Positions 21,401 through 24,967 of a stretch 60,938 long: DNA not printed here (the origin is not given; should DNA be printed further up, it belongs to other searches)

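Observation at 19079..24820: Giant (~1,900 aa) HEAT-repeat protein whose C-terminal ~1,450 aa is a tandem array of ~240-aa glycine-zipper hydrophobic modules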

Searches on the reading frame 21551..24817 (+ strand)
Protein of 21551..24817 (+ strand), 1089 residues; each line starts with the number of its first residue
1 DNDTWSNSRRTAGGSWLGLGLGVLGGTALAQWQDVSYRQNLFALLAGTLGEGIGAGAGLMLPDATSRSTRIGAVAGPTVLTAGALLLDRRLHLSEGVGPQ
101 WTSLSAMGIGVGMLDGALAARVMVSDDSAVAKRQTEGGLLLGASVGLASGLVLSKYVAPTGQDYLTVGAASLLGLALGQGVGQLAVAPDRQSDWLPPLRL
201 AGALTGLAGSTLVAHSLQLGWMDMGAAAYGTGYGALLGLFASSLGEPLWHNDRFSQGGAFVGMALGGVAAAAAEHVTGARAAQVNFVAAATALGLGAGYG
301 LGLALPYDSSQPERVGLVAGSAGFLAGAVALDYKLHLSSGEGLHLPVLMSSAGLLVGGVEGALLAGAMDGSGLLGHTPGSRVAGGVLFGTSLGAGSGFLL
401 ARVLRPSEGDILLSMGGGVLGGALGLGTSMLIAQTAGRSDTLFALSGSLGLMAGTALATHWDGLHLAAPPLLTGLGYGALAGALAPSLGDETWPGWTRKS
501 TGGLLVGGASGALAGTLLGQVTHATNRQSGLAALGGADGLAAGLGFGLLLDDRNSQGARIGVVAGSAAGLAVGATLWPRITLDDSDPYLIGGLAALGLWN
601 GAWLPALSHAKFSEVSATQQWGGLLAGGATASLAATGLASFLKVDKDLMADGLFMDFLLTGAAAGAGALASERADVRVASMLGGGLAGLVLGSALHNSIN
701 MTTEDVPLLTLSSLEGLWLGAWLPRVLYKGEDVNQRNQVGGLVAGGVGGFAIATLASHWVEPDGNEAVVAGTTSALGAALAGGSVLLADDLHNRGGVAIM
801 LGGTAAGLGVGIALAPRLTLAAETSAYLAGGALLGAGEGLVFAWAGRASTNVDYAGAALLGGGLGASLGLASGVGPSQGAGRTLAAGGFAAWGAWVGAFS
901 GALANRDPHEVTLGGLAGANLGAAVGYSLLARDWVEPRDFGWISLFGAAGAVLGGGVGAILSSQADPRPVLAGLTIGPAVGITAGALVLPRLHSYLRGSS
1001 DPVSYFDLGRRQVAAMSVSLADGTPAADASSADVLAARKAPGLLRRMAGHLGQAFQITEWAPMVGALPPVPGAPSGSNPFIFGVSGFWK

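Call 28: find_related_loci(query=A1, collection=genome_contigs, flank=8000)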
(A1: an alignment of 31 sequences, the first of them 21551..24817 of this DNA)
Query A1 (1089 aa) in genome_contigs; peptide patterns used: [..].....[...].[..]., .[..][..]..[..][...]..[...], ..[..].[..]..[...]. (x = any residue, [..] = any of these).
104 stretches matched a pattern; 42 encode a relative of the query (tblastn E <= 1e-3); 35 distinct loci.
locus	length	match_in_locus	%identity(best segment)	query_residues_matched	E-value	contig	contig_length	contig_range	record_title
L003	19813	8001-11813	63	4-1089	0e+0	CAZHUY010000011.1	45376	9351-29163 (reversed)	MAG TPA_asm: uncultured Myxococcales bacterium isolate SRP263991_co7_365 genome assembly, contig: NODE_829_length_45376_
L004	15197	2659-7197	45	49-1086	8e-155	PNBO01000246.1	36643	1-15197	MAG: Myxococcales bacterium isolate fen_1138 73.20120700_E3M.16_contig_39619, whole genome shotgun sequence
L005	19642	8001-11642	39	1-1086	8e-154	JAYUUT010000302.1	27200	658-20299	MAG: Myxococcales bacterium isolate GL124_DN_concoct_140 GL124_DN_concoct_140_301, whole genome shotgun sequence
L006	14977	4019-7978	86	2-1089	0e+0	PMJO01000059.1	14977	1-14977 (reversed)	MAG: Myxococcales bacterium isolate fen_1125 73.20120600_E2D.64_contig_20574, whole genome shotgun sequence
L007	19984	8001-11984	39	1-1089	4e-145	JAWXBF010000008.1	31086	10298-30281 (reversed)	MAG: Deltaproteobacteria bacterium isolate MP6G1.198 k99_22264, whole genome shotgun sequence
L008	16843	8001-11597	44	28-1089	4e-140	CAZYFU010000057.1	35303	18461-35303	MAG TPA_asm: uncultured Myxococcales bacterium isolate SRP192927_co6_560 genome assembly, contig: NODE_2049_length_35303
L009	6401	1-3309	71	62-1089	5e-137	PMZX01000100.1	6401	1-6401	MAG: Myxococcales bacterium isolate fen_1103 73.20110800_E3M.7_contig_2137, whole genome shotgun sequence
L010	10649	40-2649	45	49-1086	9e-134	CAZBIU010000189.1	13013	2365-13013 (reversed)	MAG TPA_asm: uncultured Myxococcales bacterium isolate binchicken_co50_418 genome assembly, contig: NODE_5717_length_130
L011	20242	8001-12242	41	7-1086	3e-126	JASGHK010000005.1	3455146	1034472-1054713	MAG: Myxococcales bacterium isolate 5N171 JMF-2111-06-0005.ont.bin.171_4, whole genome shotgun sequence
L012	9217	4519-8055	42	48-1089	7e-126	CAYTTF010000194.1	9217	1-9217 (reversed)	MAG TPA_asm: uncultured Myxococcales bacterium isolate binchicken_co54_184 genome assembly, contig: NODE_13672_length_92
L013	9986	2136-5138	42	3-1089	2e-117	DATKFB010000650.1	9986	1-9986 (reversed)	MAG TPA_asm: Polyangia bacterium isolate SMAG_U14514 k141_879550, whole genome shotgun sequence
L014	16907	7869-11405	42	1-1089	2e-127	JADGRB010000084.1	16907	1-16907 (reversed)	MAG: Proteobacteria bacterium isolate Chersky.8_6 contig-100_197, whole genome shotgun sequence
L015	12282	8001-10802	40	2-1089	4e-114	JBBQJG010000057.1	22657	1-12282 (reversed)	MAG: Polyangia bacterium isolate Co_metawrap_742 Cmw_742_k141_20784886_length_22657_cov_7.0000, whole genome shotgun seq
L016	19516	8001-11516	40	6-1002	2e-112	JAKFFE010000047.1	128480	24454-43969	MAG: Myxococcaceae bacterium isolate LC092 contig-124_67, whole genome shotgun sequence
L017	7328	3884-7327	41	2-901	4e-105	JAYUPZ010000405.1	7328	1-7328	MAG: Myxococcales bacterium isolate GL111_DN_concoct_63 GL111_DN_concoct_63_404, whole genome shotgun sequence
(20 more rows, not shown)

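Call 35: predict_structure(alignment_id=A1)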
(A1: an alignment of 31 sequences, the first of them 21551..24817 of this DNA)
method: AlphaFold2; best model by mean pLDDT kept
length: 1089 residues; sequences in the alignment: 31
mean_pLDDT: 77.3   pTM: 0.44
mean pLDDT of the five models: 77.3, 75.2, 69.5, 67.2, 65.4
residues with pLDDT >= 90: 93; 70-90: 757; 50-70: 146; < 50: 93
segments of 3 or more residues with pLDDT < 50: 1-8, 876-880, 997-1036, 1038-1041, 1049-1057, 1059-1066, 1073-1077, 1080-1089
pLDDT, mean of each block of 10 residues (from residue 1): 45 59 59 69 82 88 77 83 79 77 85 87 80 88 89 82 81 90 85 85 86 78 84 87 78 85 89 83 86 91 87 89 89 84 82 89 88 83 92 89 80 84 90 86 89 80 70 88 87 84 90 83 78 87 90 81 89 77 77 88 85 83 89 83 79 90 88 85 89 84 82 89 83 83 90 85 82 85 75 77 85 75 66 69 62 74 73 52 61 74 64 64 69 68 74 75 73 80 77 54 34 29 41 46 49 45 47 49 45
secondary structure, 60 per line:
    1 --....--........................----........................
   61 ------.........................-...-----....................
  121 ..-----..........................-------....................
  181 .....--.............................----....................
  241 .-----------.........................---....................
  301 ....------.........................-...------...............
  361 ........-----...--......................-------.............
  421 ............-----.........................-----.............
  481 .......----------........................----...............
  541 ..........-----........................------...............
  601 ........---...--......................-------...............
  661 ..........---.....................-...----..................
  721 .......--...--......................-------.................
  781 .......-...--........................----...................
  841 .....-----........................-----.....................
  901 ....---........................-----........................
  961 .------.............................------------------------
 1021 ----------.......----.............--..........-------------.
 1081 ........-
elements in order (helices of 4 or more, strands of 3 or more residues): H3-6 H9-32 H37-60 H67-91 H101-122 H128-153 H161-185 H188-216 H221-241 H253-277 H281-304 H311-335 H346-368 H379-400 H408-432 H438-462 H468-487 H498-521 H526-550 H556-579 H586-608 H617-638 H646-670 H674-694 H703-727 H735-756 H764-787 H794-817 H822-845 H851-874 H880-904 H908-931 H937-961 H968-996 H1031-1037 H1042-1054 E1057-1066 E1080-1088

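Call 39: fold_search(model_id=the predicted structure, library=pdb)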
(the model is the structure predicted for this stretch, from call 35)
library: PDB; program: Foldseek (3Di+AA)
matches with E <= 10: 77; with E <= 0.001: 0
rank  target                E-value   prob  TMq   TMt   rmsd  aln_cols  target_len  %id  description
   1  1st6                  7.5e-01  0.11  0.10  0.10  38.4       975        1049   12  Crystal structure of a cytoskeletal protein (released 2004-08-03)
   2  7zh0                  8.0e-01  0.18  0.09  0.16  25.1       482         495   13  Structure of human OCT3 in lipid nanodisc (released 2022-11-09)
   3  8pnl_C                1.2e+00  0.09  0.09  0.16  33.7       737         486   14  Outward-open conformation of a Major Facilitator Superfamily (MFS) transporter MHAS2168, a homologue of Rv1410 from M. (released 2023-10-18)
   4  5kpi_B                1.2e+00  0.02  0.06  0.06  51.2      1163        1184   12  Mouse native PGP (released 2016-11-30)
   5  7zk5                  1.4e+00  0.02  0.06  0.06  47.8      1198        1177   10  ABCB1 L335C mutant (mABCB1) in the outward facing state bound to AAC (released 2023-04-26)
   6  5kpi_A                1.7e+00  0.02  0.06  0.06  51.1      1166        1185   12  Mouse native PGP (released 2016-11-30)
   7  6gs1_A                2.5e+00  0.06  0.07  0.13  32.7       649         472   12  Crystal structure of peptide transporter DtpA-nanobody in MES buffer (released 2019-01-30)
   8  9bii_A                2.6e+00  0.08  0.09  0.16  27.4       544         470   15  Mycobacterium tuberculosis EFPA antiparallel dimer (released 2025-02-05)
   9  8pnl_A                2.8e+00  0.08  0.09  0.16  24.4       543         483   17  Outward-open conformation of a Major Facilitator Superfamily (MFS) transporter MHAS2168, a homologue of Rv1410 from M. (released 2023-10-18)
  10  6gs4_A                2.8e+00  0.06  0.09  0.16  31.2       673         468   11  Crystal structure of peptide transporter DtpA-nanobody in complex with valganciclovir (released 2019-01-30)
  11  8ufd_A                3.0e+00  0.08  0.10  0.17  27.5       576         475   17  Multidrug efflux pump MtEfpA bound with inhibitor BRD8000.3 (released 2024-09-11)
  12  3hd6                  3.1e+00  0.06  0.08  0.16  22.9       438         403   13  Crystal Structure of the Human Rhesus Glycoprotein RhCG (released 2009-09-01)
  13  8pee                  3.4e+00  0.01  0.06  0.05  52.3      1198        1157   10  ABCB1 L335C mutant (mABCB1) in the inward facing state bound to AAC (released 2024-03-20)
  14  7zk4                  3.5e+00  0.01  0.06  0.06  50.2      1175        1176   10  The ABCB1 L335C mutant (mABCB1) in the outward facing state (released 2023-04-26)
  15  4ja3_B                3.6e+00  0.04  0.07  0.15  32.5       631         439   12  Partially occluded inward open conformation of the xylose transporter XylE from E. coli (released 2013-05-01)
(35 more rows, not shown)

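Call 80: fold_search(model_id=the predicted structure, library=viral)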
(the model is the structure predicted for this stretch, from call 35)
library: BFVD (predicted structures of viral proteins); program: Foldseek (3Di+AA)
matches with E <= 10: 41; with E <= 0.001: 0
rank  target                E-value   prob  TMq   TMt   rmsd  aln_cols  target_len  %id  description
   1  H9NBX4                3.4e-02  0.41  0.10  0.10  38.9      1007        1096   13  (no name in the UniProt tables at hand)
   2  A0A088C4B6            4.4e-01  0.08  0.09  0.08  45.9      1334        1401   11  (no name in the UniProt tables at hand)
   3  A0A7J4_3              5.3e-01  0.04  0.07  0.07  40.8      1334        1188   11  PLD phosphodiesterase domain-containing protein [Microcystis phage LMM01]
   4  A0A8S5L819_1          1.4e+00  0.04  0.09  0.09  45.4      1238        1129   10  Minor tail protein [Siphoviridae sp. ctDmQ3]
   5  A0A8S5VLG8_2          1.7e+00  0.06  0.10  0.11  35.2       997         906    9  (no name in the UniProt tables at hand)
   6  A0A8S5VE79            1.9e+00  0.13  0.10  0.13  34.0       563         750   17  Tail tape measure protein [Siphoviridae sp. ctClL93]
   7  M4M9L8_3              2.3e+00  0.02  0.07  0.07  40.0      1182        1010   10  (no name in the UniProt tables at hand)
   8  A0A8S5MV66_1          2.7e+00  0.03  0.08  0.09  37.8       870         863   13  Minor tail protein [Siphoviridae sp. ctoSr5]
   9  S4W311                3.1e+00  0.05  0.08  0.12  34.2       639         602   14  Uncharacterized protein [Pandoravirus salinus]
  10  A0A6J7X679            3.1e+00  0.02  0.06  0.07  50.4       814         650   12  Uncharacterized protein [uncultured Caudovirales phage]
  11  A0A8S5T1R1            3.1e+00  0.02  0.07  0.06  51.5      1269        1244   10  Tail length tape measure protein [Siphoviridae sp. ctiJm4]
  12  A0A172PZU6            3.3e+00  0.02  0.07  0.08  43.9      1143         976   12  Tail length tape-measure protein [Pseudomonas phage NP1]
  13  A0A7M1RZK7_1          3.4e+00  0.02  0.07  0.06  39.1      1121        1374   10  ART-PolyVal-like domain-containing protein [uncultured phage cr271_1]
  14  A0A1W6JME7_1          3.7e+00  0.03  0.10  0.10  45.5      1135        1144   11  Tail tape measure protein [Lactococcus phage AM9]
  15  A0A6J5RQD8            3.8e+00  0.03  0.09  0.12  42.2       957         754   11  Phage tail tape measure protein domain-containing protein [uncultured Caudovirales phage]
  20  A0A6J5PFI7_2          4.7e+00  0.02  0.08  0.08  57.6      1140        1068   12  Large polyvalent protein associated domain-containing protein [uncultured Caudovirales phage]
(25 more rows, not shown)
